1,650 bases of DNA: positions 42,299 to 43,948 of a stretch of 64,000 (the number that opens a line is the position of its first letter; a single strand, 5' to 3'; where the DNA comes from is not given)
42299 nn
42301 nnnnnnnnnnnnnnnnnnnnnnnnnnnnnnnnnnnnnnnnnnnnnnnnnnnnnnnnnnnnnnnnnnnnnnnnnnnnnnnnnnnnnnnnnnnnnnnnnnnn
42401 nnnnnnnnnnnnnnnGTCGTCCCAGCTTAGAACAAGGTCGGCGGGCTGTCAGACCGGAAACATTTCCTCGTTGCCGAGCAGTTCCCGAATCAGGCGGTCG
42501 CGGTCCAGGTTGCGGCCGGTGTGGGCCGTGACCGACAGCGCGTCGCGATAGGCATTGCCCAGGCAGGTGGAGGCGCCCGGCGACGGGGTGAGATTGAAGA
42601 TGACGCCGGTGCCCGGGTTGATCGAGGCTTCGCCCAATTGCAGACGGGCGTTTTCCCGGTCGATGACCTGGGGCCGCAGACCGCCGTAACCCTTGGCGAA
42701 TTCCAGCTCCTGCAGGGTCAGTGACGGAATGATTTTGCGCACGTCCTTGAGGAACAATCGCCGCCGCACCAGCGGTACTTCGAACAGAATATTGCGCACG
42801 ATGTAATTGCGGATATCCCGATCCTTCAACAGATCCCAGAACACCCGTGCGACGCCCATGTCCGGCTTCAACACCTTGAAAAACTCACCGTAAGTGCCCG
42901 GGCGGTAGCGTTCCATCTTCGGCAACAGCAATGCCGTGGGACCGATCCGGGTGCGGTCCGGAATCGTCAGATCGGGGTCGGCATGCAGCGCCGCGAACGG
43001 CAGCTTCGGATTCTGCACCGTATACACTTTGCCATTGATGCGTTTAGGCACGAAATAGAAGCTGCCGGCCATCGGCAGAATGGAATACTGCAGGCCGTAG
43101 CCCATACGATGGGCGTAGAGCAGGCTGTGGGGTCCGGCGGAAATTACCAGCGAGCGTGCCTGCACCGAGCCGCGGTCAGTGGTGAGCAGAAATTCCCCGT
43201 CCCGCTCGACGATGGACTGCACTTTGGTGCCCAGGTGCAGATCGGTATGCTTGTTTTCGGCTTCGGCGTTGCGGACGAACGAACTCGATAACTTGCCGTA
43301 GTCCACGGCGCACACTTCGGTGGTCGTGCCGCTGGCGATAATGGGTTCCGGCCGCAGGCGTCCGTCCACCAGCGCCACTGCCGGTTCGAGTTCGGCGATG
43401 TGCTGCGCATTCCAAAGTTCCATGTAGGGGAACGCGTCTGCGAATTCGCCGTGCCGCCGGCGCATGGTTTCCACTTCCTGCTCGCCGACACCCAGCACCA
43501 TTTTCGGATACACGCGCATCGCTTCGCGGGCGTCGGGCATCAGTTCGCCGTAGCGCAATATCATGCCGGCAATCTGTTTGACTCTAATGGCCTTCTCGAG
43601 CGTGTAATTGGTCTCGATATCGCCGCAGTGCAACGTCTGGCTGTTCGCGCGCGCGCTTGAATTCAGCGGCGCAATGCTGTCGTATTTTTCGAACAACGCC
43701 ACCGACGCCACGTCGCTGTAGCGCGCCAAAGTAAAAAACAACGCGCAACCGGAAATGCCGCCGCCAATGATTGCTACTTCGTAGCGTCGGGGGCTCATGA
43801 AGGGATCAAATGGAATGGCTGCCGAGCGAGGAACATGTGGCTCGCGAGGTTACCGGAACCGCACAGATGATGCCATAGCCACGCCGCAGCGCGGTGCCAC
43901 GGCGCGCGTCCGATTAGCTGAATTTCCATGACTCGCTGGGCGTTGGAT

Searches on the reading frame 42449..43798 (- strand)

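Call 51: search_protein_families(library=pfam, proteins=[window:42449-43798:-], max_evalue=0.0001)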
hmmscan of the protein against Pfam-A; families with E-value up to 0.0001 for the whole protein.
window:42449-43798:- (449 aa): 2 families
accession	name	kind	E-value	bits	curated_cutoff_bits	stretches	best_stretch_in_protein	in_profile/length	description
PF01266.30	DAO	-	2.6e-22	80.3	27.9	1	8-396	2-328/353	FAD dependent oxidoreductase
PF06039.21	Mqo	-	3.1e-20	72.6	27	1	5-412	2-433/489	Malate:quinone oxidoreductase (Mqo)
